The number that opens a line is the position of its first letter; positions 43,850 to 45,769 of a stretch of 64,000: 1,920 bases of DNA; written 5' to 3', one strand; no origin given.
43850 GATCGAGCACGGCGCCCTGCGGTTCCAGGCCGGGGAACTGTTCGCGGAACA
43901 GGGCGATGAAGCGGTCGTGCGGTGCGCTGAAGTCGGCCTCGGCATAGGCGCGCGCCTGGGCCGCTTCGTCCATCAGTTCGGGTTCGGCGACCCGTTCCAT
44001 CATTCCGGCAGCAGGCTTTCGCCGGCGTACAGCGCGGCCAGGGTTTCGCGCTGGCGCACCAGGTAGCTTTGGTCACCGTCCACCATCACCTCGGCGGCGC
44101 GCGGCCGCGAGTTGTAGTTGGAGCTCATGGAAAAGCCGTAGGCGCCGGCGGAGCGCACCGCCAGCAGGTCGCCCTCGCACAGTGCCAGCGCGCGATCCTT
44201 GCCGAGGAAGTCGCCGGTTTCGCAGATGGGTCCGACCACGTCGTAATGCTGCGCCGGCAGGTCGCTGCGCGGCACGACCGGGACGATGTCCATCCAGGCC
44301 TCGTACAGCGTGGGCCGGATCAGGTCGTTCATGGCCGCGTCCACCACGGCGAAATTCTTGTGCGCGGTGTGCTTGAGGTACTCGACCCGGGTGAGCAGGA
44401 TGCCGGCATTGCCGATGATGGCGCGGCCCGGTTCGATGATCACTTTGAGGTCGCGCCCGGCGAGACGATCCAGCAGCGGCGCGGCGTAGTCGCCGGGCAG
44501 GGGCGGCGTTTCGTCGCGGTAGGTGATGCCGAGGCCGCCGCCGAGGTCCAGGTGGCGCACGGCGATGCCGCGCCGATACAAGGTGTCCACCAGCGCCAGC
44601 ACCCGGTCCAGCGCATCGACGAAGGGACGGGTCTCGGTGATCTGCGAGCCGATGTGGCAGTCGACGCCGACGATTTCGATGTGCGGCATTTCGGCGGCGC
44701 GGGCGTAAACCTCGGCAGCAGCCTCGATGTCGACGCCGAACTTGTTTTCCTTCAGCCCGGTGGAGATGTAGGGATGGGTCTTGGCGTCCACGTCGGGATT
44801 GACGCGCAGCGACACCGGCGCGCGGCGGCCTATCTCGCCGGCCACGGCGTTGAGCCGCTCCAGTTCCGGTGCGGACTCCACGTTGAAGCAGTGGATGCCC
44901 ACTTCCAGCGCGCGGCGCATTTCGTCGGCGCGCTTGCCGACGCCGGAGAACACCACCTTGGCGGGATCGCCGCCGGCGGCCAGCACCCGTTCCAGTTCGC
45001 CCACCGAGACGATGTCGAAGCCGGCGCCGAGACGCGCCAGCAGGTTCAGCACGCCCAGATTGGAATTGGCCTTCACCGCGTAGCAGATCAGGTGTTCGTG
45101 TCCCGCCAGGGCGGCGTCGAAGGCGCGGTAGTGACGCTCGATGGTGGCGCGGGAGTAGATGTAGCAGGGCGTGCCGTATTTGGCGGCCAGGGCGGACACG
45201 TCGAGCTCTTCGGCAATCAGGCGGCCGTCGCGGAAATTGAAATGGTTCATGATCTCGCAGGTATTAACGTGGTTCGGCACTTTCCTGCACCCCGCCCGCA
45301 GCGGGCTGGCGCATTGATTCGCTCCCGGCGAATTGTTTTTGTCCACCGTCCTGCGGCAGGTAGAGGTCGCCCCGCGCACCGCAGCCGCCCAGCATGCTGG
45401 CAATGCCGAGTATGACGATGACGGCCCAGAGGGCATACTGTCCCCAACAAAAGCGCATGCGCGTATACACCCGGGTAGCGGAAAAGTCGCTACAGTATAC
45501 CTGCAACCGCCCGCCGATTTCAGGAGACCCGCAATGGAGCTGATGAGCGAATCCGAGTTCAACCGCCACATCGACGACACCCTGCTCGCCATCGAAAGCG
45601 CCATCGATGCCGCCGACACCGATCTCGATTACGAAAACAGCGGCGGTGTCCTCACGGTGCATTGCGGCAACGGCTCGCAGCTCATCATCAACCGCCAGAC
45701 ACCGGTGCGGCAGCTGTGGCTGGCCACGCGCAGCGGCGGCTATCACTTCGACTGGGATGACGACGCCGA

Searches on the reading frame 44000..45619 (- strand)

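Call 88: search_protein_families(library=pfam, proteins=[window:44000-45619:-], max_evalue=0.00001)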
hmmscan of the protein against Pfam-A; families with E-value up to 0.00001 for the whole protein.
window:44000-45619:- (539 aa): 3 families
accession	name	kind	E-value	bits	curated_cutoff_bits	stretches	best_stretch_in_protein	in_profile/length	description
PF02784.22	Orn_Arg_deC_N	-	2.9e-75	253.3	23.4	1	158-402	2-246/247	Pyridoxal-dependent decarboxylase, pyridoxal binding domain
PF00278.28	Orn_DAP_Arg_deC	-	5e-27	94.5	23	1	153-492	2-95/95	Pyridoxal-dependent decarboxylase, C-terminal sheet domain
PF01168.26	Ala_racemase_N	-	7.5e-09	36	24.1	1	158-357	4-193/220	Alanine racemase, N-terminal domain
